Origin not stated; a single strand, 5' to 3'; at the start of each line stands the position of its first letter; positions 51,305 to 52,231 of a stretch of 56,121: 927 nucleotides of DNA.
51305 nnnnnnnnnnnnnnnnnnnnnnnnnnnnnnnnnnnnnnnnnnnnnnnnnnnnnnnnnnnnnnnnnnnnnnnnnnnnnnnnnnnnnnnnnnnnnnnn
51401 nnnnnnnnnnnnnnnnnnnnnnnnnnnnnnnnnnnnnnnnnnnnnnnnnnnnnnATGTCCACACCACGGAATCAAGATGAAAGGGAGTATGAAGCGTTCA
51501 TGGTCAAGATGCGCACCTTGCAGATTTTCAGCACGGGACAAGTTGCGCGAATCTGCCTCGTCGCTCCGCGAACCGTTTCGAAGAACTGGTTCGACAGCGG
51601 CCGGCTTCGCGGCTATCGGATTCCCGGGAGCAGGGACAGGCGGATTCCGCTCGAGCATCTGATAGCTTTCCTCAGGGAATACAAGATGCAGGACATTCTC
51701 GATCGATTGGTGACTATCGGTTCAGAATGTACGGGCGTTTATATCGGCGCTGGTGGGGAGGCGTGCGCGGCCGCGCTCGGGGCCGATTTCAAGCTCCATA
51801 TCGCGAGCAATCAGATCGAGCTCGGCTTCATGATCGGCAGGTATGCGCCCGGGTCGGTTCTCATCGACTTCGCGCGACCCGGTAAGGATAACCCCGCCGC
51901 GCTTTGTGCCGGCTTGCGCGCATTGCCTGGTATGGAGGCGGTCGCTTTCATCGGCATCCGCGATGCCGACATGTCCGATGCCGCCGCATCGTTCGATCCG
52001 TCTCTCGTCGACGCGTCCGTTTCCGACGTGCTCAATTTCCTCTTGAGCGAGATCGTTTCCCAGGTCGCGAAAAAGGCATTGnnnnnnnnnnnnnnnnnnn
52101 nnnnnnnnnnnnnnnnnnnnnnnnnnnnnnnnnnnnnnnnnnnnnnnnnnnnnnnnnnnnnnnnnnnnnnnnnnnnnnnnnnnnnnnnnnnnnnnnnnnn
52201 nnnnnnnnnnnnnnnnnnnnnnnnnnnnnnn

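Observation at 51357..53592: Three tandem paralogous genes for HTH plus receiver-like proteins, each a complete transcription unit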

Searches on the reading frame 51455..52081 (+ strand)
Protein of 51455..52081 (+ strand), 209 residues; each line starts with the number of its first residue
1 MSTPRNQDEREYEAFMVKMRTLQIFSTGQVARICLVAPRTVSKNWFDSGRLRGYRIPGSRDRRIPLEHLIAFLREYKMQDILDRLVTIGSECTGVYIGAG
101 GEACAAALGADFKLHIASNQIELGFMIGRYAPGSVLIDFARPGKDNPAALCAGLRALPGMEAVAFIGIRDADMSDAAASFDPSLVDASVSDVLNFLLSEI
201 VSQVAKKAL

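Call 4: search_protein_families(library=pfam, proteins=[window:51455-52081:+], max_evalue=1)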
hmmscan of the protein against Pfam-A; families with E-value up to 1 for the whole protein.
window:51455-52081:+ (209 aa): 1 family
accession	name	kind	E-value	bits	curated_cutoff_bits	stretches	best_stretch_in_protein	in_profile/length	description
PF12728.13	HTH_17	-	5.2e-06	27.1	27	1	25-76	2-50/51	Helix-turn-helix domain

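Call 5: search_protein_families(library=ncbifam, proteins=[window:51455-52081:+], max_evalue=1)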
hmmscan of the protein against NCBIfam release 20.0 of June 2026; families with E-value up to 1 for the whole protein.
window:51455-52081:+ (209 aa): 1 family
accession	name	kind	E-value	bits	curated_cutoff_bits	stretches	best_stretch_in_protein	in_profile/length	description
NF033787.1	HTH_BldC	subfamily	0.00036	20.3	77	1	26-62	4-38/49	BldC family transcriptional regulator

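Call 19: search_solved_structures(query=A1, max_evalue=10, show_alignments=2)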
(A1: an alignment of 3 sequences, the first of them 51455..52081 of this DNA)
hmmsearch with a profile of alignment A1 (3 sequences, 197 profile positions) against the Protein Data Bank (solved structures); distinct sequences matched with E-value up to 10: 7.
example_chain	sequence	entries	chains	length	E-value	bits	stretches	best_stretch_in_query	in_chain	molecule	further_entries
8jbs_A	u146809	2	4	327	0.0022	20.9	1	23-70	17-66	Putative cobalamin binding protein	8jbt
7osv_A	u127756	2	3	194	0.013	18.4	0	72-116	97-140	DeNovoTIM6-SB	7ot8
4j2n_A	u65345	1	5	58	0.2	14.5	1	22-64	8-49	Gp37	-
6ama_A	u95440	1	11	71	0.24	14.3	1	24-57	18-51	Putative DNA-binding protein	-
6amk_A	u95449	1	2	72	0.44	13.4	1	24-57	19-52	Putative DNA-binding protein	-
3up8_A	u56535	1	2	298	0.56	13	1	98-165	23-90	Putative 2,5-diketo-D-gluconic acid reductase B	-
2ys9_A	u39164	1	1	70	0.95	12.3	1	8-43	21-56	Homeobox and leucine zipper protein Homez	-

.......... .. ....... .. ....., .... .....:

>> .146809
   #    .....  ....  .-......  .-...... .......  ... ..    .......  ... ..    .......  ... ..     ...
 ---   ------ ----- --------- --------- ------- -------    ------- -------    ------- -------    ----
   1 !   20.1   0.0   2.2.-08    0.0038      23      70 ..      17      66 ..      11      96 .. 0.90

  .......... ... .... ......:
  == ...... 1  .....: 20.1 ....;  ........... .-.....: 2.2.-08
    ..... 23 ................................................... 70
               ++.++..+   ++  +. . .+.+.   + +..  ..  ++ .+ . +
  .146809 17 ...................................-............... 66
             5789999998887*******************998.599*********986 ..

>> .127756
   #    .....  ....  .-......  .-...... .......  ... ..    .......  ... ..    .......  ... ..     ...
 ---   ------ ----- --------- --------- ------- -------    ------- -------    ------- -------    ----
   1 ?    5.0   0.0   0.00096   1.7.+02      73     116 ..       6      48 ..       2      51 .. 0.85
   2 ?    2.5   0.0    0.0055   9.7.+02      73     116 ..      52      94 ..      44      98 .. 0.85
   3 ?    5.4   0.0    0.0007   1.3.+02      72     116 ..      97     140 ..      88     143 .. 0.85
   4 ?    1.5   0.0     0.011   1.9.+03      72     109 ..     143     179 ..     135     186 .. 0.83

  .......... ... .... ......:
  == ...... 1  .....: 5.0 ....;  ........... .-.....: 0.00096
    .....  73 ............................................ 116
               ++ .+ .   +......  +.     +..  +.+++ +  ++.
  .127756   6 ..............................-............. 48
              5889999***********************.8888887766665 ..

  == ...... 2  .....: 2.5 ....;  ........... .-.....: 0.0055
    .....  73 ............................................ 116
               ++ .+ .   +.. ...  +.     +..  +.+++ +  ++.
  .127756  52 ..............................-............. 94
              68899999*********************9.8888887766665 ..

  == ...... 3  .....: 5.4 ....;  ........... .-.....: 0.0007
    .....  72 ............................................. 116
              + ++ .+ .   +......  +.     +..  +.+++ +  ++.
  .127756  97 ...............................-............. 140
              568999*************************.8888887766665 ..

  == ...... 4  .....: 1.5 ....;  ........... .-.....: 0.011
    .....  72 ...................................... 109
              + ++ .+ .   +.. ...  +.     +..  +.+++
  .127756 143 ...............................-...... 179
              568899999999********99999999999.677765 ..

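Call 20: search_protein_representatives(alignment_id=A1)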
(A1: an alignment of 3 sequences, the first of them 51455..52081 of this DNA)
Query: 3 sequences, 197 profile positions. Proteins with E-value up to 0.001 (for the whole library): 2783; up to 1e-10: 426; up to 1e-30: 7. The best 150 are listed.
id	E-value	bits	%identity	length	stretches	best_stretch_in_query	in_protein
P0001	2.9e-88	311.0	-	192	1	1-196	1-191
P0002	9.1e-72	257.2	-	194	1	17-195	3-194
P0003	1.3e-56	207.7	-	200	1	1-195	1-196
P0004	6.0e-46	172.9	-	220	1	9-195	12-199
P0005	1.6e-35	138.9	-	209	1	21-189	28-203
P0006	1.2e-34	136.0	-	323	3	9-84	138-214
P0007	3.3e-34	134.6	-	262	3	23-73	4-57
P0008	5.9e-24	101.2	-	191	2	22-73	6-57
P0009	1.4e-23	99.9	-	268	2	23-153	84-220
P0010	1.8e-23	99.6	-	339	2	24-73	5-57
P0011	1.8e-21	93.0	-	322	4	21-81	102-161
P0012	3.2e-21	92.2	-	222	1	12-141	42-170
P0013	1.2e-20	90.4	-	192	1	22-151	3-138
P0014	2.7e-20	89.2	-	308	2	17-73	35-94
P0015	3.0e-20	89.0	-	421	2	22-74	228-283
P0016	4.3e-19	85.3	-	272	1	22-155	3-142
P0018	1.4e-18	83.6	-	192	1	22-140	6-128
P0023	8.4e-18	81.1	-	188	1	20-150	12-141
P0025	1.2e-17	80.5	-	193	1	17-150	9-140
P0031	5.4e-17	78.4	-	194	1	22-150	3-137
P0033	7.4e-17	78.0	-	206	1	21-150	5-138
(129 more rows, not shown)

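Call 23: list_cluster_members(proteins=[P0004, P0005, P0012, P0013, P0016, P0018, P0023, P0025, P0031, P0033])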
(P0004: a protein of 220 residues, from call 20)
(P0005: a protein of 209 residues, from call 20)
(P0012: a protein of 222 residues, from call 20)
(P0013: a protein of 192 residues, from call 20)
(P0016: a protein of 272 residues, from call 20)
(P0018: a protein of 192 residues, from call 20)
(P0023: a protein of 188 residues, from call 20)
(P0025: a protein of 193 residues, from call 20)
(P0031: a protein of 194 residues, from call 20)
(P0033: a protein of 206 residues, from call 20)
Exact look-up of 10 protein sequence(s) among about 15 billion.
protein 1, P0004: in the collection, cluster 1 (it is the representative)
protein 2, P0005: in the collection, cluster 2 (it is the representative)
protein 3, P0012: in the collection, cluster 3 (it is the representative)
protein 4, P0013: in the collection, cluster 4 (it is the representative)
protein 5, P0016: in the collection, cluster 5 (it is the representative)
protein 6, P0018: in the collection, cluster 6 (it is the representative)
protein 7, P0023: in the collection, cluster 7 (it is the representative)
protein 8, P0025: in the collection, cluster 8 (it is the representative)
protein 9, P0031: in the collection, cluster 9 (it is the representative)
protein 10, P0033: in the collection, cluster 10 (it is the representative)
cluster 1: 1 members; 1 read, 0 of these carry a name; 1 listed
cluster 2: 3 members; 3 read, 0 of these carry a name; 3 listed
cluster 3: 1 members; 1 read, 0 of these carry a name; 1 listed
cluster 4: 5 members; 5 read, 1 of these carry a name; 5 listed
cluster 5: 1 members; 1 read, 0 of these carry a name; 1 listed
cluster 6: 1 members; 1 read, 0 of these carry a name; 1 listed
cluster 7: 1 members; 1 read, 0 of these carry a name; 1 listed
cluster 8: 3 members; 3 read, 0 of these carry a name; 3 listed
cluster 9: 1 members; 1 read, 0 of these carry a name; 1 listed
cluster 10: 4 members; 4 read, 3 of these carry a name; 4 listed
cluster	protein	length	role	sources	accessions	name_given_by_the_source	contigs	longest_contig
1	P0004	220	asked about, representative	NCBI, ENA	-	-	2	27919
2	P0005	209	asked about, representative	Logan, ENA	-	-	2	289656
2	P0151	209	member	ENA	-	-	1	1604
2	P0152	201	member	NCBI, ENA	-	-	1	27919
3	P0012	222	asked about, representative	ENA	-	-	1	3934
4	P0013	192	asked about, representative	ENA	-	-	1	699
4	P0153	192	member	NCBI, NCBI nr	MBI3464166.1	MAG: helix-turn-helix domain-containing protein [Planctomycetes bacterium] | helix-turn-helix domain-containing protein [Planctomycetota bacterium]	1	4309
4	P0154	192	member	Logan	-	-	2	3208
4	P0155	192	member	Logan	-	-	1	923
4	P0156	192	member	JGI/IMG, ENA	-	-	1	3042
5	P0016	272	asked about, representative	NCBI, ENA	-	-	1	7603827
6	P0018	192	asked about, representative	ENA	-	-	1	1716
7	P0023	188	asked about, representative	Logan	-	-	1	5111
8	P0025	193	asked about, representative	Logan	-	-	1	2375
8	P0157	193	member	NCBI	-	-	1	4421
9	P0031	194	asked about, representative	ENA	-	-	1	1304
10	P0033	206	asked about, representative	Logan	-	-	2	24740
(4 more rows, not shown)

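Call 24: find_encoding_contigs(protein=P0004, flank=8000, max_places=3)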
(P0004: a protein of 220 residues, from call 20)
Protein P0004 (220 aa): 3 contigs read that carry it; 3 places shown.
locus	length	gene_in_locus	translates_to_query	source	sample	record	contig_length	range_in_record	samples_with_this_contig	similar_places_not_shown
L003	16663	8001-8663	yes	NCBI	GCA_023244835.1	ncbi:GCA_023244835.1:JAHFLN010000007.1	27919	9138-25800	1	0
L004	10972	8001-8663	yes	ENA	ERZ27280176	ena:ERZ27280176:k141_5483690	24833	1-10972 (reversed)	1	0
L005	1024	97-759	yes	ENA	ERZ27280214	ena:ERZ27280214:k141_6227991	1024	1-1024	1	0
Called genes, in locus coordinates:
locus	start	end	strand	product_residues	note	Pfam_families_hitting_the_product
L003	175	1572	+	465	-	PF01406:tRNA-synt_1e, PF09334:tRNA-synt_1g, PF00133:tRNA-synt_1 (weak), PF09190:DALR_2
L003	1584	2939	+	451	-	PF00772:DnaB, PF03796:DnaB_C, PF13481:AAA_25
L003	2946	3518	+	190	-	PF21176:RecR_HhH (weak), PF13662:Toprim_4, PF21175:RecR_C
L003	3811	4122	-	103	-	PF00829:Ribosomal_L21p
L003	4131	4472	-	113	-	-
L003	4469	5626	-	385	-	PF01820:Dala_Dala_lig_N, PF02222:ATP-grasp (faint), PF07478:Dala_Dala_lig_C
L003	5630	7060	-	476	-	PF08245:Mur_ligase_M, PF02875:Mur_ligase_C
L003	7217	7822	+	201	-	PF12728:HTH_17 (weak)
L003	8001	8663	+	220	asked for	PF12728:HTH_17 (weak)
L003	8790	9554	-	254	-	PF00561:Abhydrolase_1, PF12146:Hydrolase_4, PF12697:Abhydrolase_6, PF10230:LIDHydrolase (faint), PF00561:Abhydrolase_1 (weak), PF08386:Abhydrolase_4 (faint)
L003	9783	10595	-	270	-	-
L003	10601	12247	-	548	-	PF03717:PBP_dimer, PF00905:Transpeptidase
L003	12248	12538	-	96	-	-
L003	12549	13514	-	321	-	PF01795:Methyltransf_5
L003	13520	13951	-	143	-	PF02381:MraZ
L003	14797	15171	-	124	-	PF16320:Ribosomal_L12_N, PF00542:Ribosomal_L12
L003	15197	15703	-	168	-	PF00466:Ribosomal_L10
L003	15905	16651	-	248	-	-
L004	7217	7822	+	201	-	PF12728:HTH_17 (weak)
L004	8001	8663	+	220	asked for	PF12728:HTH_17 (weak)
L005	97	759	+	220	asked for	PF12728:HTH_17 (weak)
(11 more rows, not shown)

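Call 25: find_encoding_contigs(protein=P0005, flank=8000, max_places=3)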
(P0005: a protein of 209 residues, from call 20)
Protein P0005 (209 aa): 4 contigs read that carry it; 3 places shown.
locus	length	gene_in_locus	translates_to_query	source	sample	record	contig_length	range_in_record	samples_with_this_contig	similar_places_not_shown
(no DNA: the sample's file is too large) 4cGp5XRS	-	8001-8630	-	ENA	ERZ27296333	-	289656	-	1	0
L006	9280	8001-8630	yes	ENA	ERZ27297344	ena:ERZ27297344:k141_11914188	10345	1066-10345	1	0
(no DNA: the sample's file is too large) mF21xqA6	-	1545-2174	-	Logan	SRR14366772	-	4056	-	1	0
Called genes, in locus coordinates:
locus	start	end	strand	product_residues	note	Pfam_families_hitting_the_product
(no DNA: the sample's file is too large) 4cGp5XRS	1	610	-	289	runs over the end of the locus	-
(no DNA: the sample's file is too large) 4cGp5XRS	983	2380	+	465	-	PF01406:tRNA-synt_1e, PF09334:tRNA-synt_1g, PF00133:tRNA-synt_1 (weak), PF09190:DALR_2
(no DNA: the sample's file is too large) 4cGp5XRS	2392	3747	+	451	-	PF00772:DnaB, PF03796:DnaB_C, PF13481:AAA_25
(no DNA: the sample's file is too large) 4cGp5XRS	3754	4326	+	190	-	PF21176:RecR_HhH (weak), PF13662:Toprim_4, PF21175:RecR_C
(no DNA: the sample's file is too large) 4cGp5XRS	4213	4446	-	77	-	-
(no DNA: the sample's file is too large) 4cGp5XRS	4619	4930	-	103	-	PF00829:Ribosomal_L21p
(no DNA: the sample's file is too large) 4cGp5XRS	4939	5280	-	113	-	-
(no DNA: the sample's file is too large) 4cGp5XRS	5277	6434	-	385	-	PF01820:Dala_Dala_lig_N, PF02222:ATP-grasp (faint), PF07478:Dala_Dala_lig_C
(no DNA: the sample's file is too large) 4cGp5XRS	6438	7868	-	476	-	PF08245:Mur_ligase_M, PF02875:Mur_ligase_C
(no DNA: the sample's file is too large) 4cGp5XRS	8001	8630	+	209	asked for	PF12728:HTH_17 (weak)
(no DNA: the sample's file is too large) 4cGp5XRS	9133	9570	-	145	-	-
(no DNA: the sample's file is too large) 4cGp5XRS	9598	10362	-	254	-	PF00561:Abhydrolase_1, PF12146:Hydrolase_4, PF12697:Abhydrolase_6, PF10230:LIDHydrolase (faint), PF00561:Abhydrolase_1 (weak), PF08386:Abhydrolase_4 (faint)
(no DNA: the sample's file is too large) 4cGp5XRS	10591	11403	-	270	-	-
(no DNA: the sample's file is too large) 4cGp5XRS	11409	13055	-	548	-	PF03717:PBP_dimer, PF00905:Transpeptidase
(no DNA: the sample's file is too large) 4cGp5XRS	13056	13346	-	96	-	-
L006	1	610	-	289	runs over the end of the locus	-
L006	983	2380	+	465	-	PF01406:tRNA-synt_1e, PF09334:tRNA-synt_1g, PF00133:tRNA-synt_1 (weak), PF09190:DALR_2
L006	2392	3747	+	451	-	PF00772:DnaB, PF03796:DnaB_C, PF13481:AAA_25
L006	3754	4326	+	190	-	PF21176:RecR_HhH (weak), PF13662:Toprim_4, PF21175:RecR_C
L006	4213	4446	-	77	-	-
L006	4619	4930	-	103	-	PF00829:Ribosomal_L21p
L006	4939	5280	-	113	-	-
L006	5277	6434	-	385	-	PF01820:Dala_Dala_lig_N, PF02222:ATP-grasp (faint), PF07478:Dala_Dala_lig_C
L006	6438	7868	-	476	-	PF08245:Mur_ligase_M, PF02875:Mur_ligase_C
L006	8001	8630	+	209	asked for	PF12728:HTH_17 (weak)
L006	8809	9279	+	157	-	?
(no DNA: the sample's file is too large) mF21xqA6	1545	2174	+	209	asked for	PF12728:HTH_17 (weak)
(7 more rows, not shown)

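Call 32: find_related_loci(query=A5, collection=genome_contigs, flank=6000)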
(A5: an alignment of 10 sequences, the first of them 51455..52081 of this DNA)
Query A5 (209 aa) in genome_contigs; peptide patterns used: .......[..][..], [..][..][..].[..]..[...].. (x = any residue, [..] = any of these).
600 stretches matched a pattern (row limit reached: there are more); 588 encode a relative of the query (tblastn E <= 1e-3); the best 80 are kept; 80 distinct loci.
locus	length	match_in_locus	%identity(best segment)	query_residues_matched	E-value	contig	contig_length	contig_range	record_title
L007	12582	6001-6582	62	8-207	7e-73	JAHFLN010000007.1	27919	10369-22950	MAG: Candidatus Harrisonbacteria bacterium isolate nzgw434 NODE_968_length_27920_cov_4.271017, whole genome shotgun sequ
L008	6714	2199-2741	39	7-194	7e-34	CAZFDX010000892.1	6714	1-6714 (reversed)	MAG TPA_asm: uncultured Alcaligenaceae bacterium isolate binchicken_co23_91 genome assembly, contig: k141_868434, whole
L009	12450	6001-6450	45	23-172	2e-33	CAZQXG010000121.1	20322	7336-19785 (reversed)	MAG TPA_asm: uncultured Alcaligenaceae bacterium isolate binchicken_co95_139 genome assembly, contig: NODE_1200_length_2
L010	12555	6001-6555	42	19-207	9e-33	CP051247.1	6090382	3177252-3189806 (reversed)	MAG: Planctomycetaceae bacterium isolate ih15 chromosome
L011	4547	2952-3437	44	24-188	1e-32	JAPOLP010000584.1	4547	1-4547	MAG: Planctomycetota bacterium isolate bin120 k141_2207168_length_4547_cov_8.0000, whole genome shotgun sequence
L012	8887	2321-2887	43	19-209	4e-32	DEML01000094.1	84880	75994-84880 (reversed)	MAG TPA_asm: Planctomycetaceae bacterium UBA2671 UBA2671_contig_862, whole genome shotgun sequence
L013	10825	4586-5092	42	15-188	2e-32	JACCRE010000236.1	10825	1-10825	MAG: Planctomycetaceae bacterium isolate MGR_bin14 SD2897-2912_k127_3473007, whole genome shotgun sequence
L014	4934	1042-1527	43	24-188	5e-32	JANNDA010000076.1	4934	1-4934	MAG: Planctomyces sp. isolate OTE_78_metabat_10 OTE_78_k141_2905896, whole genome shotgun sequence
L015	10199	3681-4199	41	11-188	5e-32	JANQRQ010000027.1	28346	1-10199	MAG: Planctomycetaceae bacterium isolate IP29b_bin.70 k99_2488987, whole genome shotgun sequence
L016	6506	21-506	42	24-188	7e-32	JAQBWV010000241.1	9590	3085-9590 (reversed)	MAG: Planctomycetota bacterium isolate casp150-mb.251 NODE_18073_length_9590_cov_0.073965, whole genome shotgun sequence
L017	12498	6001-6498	44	18-188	8e-32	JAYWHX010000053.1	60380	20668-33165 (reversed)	MAG: Planctomycetota bacterium isolate GLR80_GL56_UP_1_metabat_48 GLR80_GL56_UP_1_metabat_48_52, whole genome shotgun se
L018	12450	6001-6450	42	23-172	7e-32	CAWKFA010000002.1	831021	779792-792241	MAG: uncultured Planctomycetota bacterium isolate MFD01213.bin.2.22 genome assembly, contig: contig_1784, whole genome s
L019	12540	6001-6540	40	10-188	4e-32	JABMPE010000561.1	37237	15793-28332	MAG: Rhodopirellula sp. isolate bin.212 k141_5231902, whole genome shotgun sequence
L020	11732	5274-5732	42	23-175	7e-32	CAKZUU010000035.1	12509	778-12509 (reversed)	MAG: uncultured Gemmataceae bacterium isolate N1_Bin_Bin_127_sub_1 genome assembly, contig: c_000000504694, whole genome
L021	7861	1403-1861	43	23-175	7e-32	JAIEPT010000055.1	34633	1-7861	MAG: Gemmataceae bacterium isolate co.spades.DASTOOL.2.5kb_055 c_000000441193, whole genome shotgun sequence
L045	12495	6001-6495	43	19-188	2e-31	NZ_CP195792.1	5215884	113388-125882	Planctomicrobium sp. SH664 chromosome, complete genome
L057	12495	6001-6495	42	19-188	9e-31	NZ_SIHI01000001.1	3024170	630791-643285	Thalassoglobus neptunius strain KOR42 KOR42_contig00001, whole genome shotgun sequence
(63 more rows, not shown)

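Call 37: search_protein_families(library=pfam, proteins=[L045:2707-3693:-, L045:3713-4468:-, L045:5983-6573:+, L045:7133-8860:+, L045:9062-10339:-, L057:2575-3540:-, L057:3518-4279:+, L057:5845-6573:+, L057:6899-8605:+, L057:9076-10209:-], max_evalue=0.001)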
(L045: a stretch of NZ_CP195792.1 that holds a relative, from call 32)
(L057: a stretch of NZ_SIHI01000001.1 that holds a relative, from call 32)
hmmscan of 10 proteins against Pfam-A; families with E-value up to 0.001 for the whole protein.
L045:2707-3693:- (328 aa): 1 family
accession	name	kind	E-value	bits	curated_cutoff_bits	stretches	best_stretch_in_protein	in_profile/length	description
PF03331.19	LpxC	-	1.2e-85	287.7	27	1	16-286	1-266/268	UDP-3-O-acyl N-acetylglycosamine deacetylase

L045:3713-4468:- (251 aa): 1 family
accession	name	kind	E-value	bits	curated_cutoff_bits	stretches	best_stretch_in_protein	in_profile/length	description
PF03938.19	OmpH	-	4.4e-16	59.8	32.4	1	63-218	2-141/141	Outer membrane protein (OmpH-like)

L045:5983-6573:+ (196 aa): 2 families
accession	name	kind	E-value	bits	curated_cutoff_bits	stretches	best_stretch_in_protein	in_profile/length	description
PF12728.13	HTH_17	-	3.1e-10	40.6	27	1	11-61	2-50/51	Helix-turn-helix domain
PF00072.30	Response_reg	-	2.9e-08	34.3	30.2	1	84-186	9-111/111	Response regulator receiver domain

L045:7133-8860:+ (575 aa): 1 family
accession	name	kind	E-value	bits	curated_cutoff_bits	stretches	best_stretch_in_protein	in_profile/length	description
PF13231.12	PMT_2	-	0.00042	21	26.1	0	214-272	98-158/160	Dolichyl-phosphate-mannose-protein mannosyltransferase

L045:9062-10339:- (425 aa): 0 families

L057:2575-3540:- (321 aa): 1 family
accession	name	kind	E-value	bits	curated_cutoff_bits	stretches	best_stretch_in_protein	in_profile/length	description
PF03331.19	LpxC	-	2.1e-83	280.4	27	1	20-290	1-266/268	UDP-3-O-acyl N-acetylglycosamine deacetylase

L057:3518-4279:+ (253 aa): 0 families

L057:5845-6573:+ (242 aa): 2 families
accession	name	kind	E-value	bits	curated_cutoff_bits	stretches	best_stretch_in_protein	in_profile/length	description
PF12728.13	HTH_17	-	3.9e-10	40.3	27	1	57-107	2-50/51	Helix-turn-helix domain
PF00072.30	Response_reg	-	3.6e-08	34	30.2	1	124-232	3-111/111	Response regulator receiver domain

L057:6899-8605:+ (568 aa): 1 family
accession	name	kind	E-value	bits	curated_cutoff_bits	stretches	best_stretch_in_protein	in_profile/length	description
PF13231.12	PMT_2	-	3.8e-05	24.4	26.1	1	133-267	25-158/160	Dolichyl-phosphate-mannose-protein mannosyltransferase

L057:9076-10209:- (377 aa): 3 families
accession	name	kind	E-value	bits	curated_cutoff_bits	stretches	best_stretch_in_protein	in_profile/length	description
PF15902.12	Sortilin-Vps10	-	5.1e-12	45.8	33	1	241-364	3-118/446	Sortilin, neurotensin receptor 3,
PF02012.26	BNR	-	3.4e-09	35.8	27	0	129-140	1-12/12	BNR/Asp-box repeat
PF15899.11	BNR_6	-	1e-05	25.5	27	0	241-253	1-13/14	BNR-Asp box repeat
